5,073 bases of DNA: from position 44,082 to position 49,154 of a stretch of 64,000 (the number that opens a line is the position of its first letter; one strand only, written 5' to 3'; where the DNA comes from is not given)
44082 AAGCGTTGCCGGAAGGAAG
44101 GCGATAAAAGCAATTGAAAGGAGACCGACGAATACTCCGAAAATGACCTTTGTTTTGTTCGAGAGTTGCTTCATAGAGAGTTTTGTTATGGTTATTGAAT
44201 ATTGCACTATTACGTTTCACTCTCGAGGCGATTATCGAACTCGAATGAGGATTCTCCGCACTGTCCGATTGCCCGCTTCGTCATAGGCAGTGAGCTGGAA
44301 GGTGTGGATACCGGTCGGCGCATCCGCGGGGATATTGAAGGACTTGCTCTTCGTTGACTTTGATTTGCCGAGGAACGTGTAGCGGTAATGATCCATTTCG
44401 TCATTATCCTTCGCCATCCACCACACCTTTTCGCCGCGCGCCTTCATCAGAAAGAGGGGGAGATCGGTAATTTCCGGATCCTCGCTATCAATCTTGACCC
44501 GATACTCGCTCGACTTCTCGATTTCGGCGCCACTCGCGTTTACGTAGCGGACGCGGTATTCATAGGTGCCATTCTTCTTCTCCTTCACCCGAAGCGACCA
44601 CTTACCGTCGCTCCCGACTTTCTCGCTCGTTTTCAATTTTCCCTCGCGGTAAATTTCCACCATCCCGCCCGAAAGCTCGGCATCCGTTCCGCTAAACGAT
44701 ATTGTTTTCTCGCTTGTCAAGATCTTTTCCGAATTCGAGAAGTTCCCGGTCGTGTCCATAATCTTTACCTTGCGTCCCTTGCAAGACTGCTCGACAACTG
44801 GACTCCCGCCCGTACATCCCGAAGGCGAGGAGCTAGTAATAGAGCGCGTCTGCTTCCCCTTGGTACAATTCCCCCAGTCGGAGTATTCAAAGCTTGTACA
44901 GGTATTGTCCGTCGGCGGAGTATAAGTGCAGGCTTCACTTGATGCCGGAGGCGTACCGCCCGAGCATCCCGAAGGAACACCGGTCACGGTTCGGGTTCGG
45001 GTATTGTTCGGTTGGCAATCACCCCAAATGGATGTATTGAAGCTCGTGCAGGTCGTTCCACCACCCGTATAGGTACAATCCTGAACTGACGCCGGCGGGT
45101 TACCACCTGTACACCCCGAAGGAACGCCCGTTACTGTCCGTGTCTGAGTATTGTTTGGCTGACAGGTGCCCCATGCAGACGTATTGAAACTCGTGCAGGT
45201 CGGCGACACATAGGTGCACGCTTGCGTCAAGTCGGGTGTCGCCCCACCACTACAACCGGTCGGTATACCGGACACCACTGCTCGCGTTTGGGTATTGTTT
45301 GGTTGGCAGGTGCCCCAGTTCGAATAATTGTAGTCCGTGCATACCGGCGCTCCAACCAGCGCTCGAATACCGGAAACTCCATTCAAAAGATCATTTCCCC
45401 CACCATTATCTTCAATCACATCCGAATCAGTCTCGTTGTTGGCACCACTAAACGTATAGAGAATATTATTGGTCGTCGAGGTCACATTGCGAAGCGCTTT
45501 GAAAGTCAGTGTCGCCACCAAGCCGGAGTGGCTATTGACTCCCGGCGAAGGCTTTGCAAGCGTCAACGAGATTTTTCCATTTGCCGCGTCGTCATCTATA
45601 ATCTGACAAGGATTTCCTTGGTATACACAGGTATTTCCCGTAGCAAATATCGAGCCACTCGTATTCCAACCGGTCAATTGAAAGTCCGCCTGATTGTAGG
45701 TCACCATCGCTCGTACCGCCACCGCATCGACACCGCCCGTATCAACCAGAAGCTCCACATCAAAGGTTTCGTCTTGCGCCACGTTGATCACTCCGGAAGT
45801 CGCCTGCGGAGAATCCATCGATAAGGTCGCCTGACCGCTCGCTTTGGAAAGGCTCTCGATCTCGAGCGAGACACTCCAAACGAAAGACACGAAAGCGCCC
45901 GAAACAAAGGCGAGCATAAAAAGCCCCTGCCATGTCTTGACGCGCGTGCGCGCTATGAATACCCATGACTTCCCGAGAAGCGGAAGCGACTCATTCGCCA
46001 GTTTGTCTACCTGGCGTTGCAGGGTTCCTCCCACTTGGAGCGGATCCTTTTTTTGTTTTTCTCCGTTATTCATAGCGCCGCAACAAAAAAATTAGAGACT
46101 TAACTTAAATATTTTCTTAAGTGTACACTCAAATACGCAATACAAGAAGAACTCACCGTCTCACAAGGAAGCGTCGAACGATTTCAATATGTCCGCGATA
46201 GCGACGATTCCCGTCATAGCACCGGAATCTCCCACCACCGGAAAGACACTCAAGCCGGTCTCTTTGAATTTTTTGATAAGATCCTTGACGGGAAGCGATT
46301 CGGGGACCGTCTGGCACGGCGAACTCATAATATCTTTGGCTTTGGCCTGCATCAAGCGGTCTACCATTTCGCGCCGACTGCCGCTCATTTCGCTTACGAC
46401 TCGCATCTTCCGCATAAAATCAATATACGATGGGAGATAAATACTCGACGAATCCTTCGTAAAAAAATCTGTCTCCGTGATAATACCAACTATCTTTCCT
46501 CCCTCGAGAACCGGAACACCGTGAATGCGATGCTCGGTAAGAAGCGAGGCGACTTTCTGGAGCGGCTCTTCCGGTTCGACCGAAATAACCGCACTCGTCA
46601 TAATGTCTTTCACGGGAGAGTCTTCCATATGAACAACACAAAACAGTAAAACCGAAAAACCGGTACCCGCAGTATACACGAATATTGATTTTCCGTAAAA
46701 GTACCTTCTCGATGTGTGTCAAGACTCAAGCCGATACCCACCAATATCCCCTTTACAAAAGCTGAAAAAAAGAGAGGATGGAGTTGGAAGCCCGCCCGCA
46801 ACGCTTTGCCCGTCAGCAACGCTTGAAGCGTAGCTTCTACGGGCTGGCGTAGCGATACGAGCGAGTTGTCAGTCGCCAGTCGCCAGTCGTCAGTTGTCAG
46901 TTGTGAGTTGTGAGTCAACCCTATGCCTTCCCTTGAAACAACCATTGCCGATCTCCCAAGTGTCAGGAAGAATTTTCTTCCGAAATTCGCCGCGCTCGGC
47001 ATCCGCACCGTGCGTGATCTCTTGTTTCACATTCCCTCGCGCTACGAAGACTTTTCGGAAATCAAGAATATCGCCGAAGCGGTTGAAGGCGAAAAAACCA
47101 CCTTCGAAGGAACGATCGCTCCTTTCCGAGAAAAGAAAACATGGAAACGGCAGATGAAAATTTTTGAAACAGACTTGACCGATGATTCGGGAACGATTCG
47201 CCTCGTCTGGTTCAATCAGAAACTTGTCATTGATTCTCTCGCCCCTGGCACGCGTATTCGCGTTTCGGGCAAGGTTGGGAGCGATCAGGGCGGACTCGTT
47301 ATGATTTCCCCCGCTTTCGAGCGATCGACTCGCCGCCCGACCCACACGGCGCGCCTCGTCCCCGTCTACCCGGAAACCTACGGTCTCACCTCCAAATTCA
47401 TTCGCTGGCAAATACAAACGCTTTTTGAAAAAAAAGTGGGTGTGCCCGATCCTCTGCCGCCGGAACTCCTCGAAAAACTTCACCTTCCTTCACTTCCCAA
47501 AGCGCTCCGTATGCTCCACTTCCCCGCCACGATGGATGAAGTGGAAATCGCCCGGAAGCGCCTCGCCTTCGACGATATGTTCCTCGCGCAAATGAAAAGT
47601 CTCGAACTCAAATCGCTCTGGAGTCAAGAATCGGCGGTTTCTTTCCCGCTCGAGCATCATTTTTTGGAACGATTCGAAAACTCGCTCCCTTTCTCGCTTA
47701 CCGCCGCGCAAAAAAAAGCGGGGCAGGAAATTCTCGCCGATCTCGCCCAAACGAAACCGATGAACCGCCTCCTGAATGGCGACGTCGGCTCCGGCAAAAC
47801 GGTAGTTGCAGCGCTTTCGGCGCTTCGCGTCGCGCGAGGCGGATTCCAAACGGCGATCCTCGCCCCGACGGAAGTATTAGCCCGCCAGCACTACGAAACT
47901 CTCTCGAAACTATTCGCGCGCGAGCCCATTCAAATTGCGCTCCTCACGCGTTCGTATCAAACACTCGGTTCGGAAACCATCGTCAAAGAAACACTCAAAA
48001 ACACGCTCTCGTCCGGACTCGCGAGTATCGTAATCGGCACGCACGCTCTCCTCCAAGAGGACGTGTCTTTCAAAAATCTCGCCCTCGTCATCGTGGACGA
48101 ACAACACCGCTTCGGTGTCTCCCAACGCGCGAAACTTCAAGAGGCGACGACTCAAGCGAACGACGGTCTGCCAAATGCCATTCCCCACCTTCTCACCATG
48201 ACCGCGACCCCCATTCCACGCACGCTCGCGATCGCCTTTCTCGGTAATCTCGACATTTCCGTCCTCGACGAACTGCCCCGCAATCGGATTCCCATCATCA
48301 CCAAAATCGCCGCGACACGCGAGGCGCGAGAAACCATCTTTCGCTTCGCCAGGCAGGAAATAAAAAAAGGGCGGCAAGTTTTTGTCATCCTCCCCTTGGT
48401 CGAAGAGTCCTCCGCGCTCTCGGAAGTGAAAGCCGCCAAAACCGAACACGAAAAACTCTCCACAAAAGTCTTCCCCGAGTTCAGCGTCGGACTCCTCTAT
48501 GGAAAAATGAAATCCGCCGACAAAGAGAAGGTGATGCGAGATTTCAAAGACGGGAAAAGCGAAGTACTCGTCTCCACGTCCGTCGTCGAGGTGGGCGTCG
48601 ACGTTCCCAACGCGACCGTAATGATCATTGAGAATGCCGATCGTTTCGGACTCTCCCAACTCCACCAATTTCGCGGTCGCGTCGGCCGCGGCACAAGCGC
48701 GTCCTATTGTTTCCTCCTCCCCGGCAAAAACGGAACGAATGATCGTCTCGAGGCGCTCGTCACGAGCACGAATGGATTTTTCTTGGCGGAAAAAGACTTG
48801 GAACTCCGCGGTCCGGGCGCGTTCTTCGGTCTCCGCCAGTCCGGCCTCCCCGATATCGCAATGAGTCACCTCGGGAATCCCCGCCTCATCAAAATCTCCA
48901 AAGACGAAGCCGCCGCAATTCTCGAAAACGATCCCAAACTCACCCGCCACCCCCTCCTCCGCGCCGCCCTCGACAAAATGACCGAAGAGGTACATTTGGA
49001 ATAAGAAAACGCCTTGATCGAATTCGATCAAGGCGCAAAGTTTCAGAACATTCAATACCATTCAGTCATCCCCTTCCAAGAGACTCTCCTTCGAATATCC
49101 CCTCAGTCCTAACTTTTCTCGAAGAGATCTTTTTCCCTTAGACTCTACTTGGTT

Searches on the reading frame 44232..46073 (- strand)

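Call 40: search_protein_families(library=pfam, proteins=[window:44232-46073:-], max_evalue=0.001)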
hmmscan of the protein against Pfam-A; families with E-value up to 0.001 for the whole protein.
window:44232-46073:- (613 aa): 3 families
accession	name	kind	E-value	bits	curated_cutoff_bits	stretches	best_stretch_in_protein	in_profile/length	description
PF19077.6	Big_13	-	4.2e-09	37.2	27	1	451-529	22-101/102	Bacterial Ig-like domain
PF15418.12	DUF4625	-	0.00013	22.7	27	0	569-611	87-129/131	Domain of unknown function (DUF4625)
PF00963.24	Cohesin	-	0.00017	22.2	24.1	1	97-218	9-126/139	Cohesin domain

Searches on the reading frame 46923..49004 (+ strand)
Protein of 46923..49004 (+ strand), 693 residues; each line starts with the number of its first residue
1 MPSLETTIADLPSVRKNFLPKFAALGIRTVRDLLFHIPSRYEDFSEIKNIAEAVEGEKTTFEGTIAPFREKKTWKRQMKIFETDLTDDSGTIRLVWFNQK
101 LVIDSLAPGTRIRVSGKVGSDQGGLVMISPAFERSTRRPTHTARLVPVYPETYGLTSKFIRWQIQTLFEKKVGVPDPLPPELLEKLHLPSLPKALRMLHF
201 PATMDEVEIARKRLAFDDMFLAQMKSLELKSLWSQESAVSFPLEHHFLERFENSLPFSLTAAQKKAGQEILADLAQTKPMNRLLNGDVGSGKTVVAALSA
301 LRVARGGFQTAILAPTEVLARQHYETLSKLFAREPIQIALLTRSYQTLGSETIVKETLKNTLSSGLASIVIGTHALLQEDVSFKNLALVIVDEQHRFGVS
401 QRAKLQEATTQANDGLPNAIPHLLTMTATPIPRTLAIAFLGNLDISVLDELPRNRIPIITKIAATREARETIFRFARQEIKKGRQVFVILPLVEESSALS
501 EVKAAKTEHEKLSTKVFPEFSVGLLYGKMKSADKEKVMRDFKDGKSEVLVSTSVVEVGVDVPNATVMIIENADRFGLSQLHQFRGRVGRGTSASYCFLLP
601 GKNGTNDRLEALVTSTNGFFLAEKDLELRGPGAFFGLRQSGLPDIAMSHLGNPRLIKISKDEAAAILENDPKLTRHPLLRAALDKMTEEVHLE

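Call 40: search_protein_families(library=pfam, proteins=[window:46923-49004:+], max_evalue=0.001)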
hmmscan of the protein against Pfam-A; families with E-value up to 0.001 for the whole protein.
window:46923-49004:+ (693 aa): 8 families
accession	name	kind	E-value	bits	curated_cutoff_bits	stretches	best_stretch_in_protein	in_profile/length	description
PF00270.35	DEAD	-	3.4e-23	82.6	26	1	261-434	2-163/167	DEAD/DEAH box helicase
PF17191.10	RecG_wedge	-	2.2e-21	76.5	23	1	23-164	17-155/162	RecG wedge domain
PF00271.37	Helicase_C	-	1.1e-19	71.1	23.5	1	479-589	11-108/110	Helicase conserved C-terminal domain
PF04851.21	ResIII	-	3.6e-11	43.7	22.5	1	258-430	3-162/164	Type III restriction enzyme, res subunit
PF01336.31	tRNA_anti-codon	-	9.5e-09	35.5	27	1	69-128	11-68/75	OB-fold nucleic acid binding domain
PF19833.4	RecG_dom3_C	-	2.1e-07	31.3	26.8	1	617-675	3-63/87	ATP-dependent DNA helicase RecG, domain 3, C-terminal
PF13604.12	AAA_30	-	6.1e-05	23.3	27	1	259-413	2-116/191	AAA domain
PF22590.2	Cas3-like_C_2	-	0.00015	22.4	27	1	520-590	30-104/106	CRISPR-associated nuclease/helicase Cas3, C-terminal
